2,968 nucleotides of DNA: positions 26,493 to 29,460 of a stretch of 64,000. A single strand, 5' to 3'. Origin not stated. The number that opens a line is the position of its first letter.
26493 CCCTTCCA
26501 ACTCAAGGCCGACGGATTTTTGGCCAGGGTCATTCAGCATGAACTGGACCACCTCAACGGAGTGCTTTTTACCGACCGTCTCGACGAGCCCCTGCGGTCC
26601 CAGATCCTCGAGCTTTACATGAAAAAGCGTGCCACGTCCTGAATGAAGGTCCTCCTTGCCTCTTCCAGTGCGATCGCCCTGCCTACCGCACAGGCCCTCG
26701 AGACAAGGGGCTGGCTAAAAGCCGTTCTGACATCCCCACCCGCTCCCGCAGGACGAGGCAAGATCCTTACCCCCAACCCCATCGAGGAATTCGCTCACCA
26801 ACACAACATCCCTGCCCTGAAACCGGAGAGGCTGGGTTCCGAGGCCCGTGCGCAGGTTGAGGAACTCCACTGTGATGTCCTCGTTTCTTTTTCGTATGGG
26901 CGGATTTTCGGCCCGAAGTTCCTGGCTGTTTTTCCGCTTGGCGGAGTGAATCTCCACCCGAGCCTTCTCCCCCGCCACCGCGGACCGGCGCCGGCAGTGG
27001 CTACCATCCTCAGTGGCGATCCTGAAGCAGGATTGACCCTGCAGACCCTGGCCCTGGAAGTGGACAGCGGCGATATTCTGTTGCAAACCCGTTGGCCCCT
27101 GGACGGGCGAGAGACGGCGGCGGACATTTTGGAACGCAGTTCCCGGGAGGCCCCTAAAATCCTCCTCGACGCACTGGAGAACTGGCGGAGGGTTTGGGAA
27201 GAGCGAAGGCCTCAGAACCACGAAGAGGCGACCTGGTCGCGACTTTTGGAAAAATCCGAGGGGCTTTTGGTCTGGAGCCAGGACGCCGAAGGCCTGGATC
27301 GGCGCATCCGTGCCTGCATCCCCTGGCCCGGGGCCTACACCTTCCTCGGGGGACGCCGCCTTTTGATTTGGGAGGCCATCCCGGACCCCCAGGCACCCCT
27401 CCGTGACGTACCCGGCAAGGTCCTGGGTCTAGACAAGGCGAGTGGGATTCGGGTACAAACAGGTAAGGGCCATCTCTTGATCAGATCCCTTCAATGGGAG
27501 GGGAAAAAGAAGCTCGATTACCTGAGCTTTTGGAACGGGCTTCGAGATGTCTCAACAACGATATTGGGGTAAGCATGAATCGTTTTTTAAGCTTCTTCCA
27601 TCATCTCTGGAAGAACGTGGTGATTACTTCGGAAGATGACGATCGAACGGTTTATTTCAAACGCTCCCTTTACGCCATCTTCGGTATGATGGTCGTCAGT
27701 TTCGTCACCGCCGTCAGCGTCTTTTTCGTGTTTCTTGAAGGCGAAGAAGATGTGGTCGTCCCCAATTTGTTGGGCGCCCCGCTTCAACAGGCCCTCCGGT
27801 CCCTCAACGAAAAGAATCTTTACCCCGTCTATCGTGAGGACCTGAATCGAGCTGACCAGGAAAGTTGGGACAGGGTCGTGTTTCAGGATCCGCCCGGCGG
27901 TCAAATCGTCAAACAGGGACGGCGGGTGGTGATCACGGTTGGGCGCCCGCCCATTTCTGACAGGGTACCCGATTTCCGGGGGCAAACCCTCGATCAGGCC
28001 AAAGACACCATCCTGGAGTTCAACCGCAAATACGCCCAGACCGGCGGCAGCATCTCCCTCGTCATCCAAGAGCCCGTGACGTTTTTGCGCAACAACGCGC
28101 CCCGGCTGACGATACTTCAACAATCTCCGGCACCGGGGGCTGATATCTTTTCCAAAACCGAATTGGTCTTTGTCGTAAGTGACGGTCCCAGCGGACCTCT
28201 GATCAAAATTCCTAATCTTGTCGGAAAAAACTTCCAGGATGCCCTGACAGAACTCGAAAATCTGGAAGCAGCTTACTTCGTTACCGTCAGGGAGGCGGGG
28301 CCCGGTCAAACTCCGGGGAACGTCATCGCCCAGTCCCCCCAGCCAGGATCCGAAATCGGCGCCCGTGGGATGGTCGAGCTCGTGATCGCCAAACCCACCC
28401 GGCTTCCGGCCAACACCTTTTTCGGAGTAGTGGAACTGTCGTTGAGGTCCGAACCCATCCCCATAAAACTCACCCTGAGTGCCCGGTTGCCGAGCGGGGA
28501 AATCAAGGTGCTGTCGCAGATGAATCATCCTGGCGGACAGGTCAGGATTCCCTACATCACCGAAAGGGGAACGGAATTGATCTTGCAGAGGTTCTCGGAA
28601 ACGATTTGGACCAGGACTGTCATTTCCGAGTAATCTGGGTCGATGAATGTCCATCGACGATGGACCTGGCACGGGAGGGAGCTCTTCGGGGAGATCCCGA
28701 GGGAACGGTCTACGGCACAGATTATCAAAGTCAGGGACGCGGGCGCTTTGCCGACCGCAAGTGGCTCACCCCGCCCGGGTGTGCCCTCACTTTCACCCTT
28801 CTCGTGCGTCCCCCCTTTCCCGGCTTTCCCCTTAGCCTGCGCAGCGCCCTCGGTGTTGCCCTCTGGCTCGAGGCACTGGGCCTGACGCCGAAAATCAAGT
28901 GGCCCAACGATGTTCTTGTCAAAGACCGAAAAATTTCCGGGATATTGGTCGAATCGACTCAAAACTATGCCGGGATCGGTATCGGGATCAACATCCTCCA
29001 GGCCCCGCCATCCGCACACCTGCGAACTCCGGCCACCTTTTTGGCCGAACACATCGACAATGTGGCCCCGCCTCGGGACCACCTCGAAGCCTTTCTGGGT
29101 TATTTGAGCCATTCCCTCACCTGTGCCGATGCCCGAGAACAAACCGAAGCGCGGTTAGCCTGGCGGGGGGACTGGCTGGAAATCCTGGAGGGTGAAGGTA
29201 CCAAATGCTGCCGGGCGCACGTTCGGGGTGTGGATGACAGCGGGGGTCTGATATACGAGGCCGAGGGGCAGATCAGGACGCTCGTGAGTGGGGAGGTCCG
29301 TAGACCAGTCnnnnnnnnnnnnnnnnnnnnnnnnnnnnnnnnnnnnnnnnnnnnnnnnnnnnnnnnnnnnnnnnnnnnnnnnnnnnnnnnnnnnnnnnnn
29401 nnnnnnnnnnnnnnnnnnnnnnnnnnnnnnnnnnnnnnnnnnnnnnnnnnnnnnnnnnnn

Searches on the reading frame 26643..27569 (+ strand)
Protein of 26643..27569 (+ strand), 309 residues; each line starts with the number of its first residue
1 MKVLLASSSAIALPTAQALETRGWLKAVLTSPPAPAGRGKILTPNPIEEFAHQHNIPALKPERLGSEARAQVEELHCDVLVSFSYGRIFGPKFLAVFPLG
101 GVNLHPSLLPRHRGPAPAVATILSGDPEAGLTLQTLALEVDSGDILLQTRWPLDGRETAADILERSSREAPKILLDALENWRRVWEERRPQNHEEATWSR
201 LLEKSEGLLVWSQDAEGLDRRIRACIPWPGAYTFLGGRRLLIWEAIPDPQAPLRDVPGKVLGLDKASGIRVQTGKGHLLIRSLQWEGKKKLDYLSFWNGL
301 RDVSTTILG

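Call 38: search_protein_families(library=pfam, proteins=[window:26643-27569:+], max_evalue=0.00001)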
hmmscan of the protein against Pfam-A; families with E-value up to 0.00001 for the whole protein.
window:26643-27569:+ (309 aa): 2 families
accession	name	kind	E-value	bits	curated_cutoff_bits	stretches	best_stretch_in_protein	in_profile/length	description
PF00551.24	Formyl_trans_N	-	7.2e-28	98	26.1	1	25-178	30-181/181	Formyl transferase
PF02911.23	Formyl_trans_C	-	3.2e-25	88.6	21.1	1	202-300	2-99/100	Formyl transferase, C-terminal domain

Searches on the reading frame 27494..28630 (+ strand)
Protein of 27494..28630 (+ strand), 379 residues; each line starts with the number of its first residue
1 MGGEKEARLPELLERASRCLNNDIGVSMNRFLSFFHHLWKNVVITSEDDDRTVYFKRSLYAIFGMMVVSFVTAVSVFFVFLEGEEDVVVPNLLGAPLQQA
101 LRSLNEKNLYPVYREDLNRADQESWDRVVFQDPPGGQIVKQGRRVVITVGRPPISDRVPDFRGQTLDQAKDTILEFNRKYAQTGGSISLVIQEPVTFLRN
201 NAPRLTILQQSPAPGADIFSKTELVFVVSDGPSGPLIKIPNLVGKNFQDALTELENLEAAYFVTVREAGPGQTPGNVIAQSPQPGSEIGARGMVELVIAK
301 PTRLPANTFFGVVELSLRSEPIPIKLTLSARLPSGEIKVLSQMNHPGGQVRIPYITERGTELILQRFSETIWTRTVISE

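Call 38: search_protein_families(library=pfam, proteins=[window:27494-28630:+], max_evalue=0.00001)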
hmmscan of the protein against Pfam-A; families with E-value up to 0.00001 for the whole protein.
window:27494-28630:+ (379 aa): 1 family
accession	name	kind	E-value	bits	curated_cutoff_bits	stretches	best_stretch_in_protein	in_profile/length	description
PF03793.24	PASTA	-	4.1e-25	88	23.2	2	237-299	1-63/64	PASTA domain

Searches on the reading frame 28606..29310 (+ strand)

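Call 68: search_protein_families(library=pfam, proteins=[window:28606-29310:+], max_evalue=0.00001)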
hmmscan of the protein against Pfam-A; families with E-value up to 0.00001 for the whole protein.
window:28606-29310:+ (235 aa): 1 family
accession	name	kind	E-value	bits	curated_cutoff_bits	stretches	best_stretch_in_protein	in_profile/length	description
PF03099.24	BPL_LplA_LipB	-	1.1e-13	51.6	21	1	30-120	21-120/133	Biotin/lipoate A/B protein ligase family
